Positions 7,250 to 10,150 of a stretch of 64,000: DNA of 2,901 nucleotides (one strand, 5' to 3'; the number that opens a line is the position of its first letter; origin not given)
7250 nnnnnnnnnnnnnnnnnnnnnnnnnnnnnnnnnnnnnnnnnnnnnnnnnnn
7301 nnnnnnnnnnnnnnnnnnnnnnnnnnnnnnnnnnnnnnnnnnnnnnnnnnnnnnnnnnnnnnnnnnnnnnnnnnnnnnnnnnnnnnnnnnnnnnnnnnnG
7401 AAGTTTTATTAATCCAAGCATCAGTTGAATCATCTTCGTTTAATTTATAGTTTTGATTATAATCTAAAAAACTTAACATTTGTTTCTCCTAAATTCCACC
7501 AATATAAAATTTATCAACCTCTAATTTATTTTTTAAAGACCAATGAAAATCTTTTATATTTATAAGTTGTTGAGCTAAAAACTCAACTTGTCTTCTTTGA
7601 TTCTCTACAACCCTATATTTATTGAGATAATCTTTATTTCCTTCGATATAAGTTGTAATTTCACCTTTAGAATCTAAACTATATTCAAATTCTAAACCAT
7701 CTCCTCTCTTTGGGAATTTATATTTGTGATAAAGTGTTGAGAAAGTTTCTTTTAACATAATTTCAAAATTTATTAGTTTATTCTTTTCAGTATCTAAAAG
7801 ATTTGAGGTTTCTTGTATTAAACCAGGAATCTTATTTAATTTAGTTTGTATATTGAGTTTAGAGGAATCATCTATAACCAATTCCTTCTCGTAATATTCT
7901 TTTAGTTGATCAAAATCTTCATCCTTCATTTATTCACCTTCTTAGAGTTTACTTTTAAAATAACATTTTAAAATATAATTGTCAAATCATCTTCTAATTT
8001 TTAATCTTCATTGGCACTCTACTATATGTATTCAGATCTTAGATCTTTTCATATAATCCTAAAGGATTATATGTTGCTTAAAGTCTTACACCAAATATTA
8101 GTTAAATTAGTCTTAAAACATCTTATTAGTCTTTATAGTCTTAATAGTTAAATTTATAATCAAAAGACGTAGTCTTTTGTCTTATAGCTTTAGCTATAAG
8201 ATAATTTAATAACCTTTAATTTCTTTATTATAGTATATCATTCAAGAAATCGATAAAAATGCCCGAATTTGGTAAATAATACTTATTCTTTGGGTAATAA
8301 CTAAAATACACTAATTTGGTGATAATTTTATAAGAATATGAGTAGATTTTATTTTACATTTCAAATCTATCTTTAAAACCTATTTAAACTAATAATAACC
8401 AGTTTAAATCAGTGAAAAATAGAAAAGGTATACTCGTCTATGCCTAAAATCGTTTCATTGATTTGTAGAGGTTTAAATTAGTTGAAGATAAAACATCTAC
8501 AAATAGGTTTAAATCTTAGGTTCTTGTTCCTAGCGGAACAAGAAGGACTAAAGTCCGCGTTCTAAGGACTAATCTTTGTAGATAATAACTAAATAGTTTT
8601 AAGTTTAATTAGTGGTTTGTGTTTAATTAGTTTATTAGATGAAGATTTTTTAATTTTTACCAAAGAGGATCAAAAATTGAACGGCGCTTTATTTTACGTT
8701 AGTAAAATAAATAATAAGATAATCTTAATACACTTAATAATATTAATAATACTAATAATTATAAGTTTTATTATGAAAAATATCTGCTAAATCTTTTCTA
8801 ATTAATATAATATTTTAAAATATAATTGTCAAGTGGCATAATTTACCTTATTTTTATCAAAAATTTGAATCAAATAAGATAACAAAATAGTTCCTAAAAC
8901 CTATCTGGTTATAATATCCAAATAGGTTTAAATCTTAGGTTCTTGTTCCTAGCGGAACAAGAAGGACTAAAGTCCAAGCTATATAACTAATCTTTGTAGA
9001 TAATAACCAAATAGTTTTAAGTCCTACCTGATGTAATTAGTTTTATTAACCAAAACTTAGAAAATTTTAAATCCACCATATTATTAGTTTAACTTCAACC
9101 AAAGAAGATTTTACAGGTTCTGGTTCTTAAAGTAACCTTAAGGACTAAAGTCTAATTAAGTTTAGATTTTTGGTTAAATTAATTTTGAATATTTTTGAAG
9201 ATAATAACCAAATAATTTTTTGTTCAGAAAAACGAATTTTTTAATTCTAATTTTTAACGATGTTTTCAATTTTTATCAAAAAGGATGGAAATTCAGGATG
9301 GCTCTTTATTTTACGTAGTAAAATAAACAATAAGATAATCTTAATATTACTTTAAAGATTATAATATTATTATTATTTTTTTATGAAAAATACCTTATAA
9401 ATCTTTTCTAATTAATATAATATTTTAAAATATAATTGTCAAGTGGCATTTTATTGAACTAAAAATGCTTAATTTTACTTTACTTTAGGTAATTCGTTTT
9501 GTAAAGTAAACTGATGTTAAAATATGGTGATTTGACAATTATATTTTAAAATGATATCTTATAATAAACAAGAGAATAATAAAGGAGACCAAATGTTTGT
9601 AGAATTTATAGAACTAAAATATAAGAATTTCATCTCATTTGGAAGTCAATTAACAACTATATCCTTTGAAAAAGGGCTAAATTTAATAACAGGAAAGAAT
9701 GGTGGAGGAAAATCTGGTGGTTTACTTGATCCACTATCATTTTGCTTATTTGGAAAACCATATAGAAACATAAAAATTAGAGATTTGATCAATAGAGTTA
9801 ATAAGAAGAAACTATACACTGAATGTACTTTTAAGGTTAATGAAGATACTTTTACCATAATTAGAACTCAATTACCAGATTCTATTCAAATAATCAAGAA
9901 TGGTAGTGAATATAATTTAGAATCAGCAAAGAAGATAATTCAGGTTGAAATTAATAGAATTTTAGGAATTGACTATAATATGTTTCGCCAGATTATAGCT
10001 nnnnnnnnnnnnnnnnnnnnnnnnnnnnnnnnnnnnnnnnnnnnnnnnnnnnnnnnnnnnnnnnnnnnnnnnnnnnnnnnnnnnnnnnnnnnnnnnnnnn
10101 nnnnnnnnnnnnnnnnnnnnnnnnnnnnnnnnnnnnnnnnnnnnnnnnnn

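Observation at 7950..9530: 1.6-kb ORF-free repeat region with perfect 10-bp-arm palindromes; candidate replication origin or regulatory hub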

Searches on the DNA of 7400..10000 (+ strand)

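Call 4: search_rna_families(source=window, start=7400, end=10000, threshold=evalue, max_evalue=10, show_alignments=3)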
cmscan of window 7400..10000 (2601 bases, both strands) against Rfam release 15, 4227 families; matches with E-value up to 10: 8.
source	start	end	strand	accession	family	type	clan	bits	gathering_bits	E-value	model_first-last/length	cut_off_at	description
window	8388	8484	+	RF03709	MIR1878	Gene; miRNA;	-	26.5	70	0.043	1-100/100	no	MIR1878 microRNA precursor family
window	8875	8951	-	RF04024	mir-9571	Gene; miRNA;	-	24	100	0.14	1-86/86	no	mir-9571 microRNA precursor family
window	9747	9824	+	RF01176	snR78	Gene; snRNA; snoRNA; CD-box;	CL00063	21.8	48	3.3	1-82/82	no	Small nucleolar RNA snR78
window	8027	8091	-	RF00154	SNORD63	Gene; snRNA; snoRNA; CD-box;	-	20.3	43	2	1-70/70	no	Small nucleolar RNA SNORD63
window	8067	8201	-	RF00541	snopsi28S-2876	Gene; snRNA; snoRNA; HACA-box;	-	18.8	100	2.9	1-143/143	no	Small nucleolar RNA psi28S-2876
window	7980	8063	-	RF01559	DdR1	Gene; snRNA; snoRNA; CD-box;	-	18.6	70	3.5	1-66/66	no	Dictyostelium snoRNA DdR1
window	8107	8145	-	RF04334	Plastid-rpl16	Intron;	-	17.9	43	8.5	7-46/47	no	Plastid-rpl16 group II-D1 intron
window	9617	9640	-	RF04357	Plastid-ndhA-ndhB-2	Intron;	CL00155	15.9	53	5.4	9-32/41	no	Plastid-ndhA-ndhB-2 group II-D5 intron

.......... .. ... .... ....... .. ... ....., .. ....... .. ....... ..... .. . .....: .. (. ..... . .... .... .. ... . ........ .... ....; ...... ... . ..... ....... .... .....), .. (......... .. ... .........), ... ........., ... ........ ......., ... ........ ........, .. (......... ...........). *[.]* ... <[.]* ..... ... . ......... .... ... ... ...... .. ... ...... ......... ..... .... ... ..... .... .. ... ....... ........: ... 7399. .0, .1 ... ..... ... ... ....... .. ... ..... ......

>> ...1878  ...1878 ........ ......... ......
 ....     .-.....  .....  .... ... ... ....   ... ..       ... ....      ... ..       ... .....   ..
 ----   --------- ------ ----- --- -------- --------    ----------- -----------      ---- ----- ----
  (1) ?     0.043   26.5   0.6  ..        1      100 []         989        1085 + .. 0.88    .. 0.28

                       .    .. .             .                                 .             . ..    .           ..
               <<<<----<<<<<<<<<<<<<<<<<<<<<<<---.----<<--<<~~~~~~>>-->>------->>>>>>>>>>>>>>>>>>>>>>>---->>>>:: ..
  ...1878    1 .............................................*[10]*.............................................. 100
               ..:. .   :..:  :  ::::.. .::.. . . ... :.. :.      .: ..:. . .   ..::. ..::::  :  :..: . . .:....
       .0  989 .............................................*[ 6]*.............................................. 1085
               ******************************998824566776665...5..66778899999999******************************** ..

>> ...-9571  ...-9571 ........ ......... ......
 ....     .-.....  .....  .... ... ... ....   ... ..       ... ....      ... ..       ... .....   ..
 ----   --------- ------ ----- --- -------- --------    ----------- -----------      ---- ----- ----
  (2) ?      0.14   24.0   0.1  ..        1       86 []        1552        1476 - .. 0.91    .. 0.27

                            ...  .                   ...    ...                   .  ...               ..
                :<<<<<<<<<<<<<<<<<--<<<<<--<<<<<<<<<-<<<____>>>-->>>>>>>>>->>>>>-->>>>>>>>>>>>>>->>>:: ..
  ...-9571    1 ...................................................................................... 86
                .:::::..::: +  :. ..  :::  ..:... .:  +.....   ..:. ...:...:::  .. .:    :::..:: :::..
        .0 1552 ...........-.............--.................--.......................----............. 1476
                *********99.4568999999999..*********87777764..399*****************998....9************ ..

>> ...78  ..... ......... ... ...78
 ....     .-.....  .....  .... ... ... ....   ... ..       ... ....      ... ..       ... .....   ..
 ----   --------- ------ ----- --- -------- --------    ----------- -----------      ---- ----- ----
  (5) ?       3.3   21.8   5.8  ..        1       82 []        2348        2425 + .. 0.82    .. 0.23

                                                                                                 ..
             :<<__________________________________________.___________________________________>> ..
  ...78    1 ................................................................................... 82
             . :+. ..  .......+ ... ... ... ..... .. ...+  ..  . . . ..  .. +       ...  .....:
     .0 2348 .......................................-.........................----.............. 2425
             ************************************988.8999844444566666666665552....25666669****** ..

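Call 7: search_dna_similar(query=window:7900-9600:+, collection=phages, mode=distant)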
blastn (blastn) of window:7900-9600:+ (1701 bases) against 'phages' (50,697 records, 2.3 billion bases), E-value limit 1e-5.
No match.
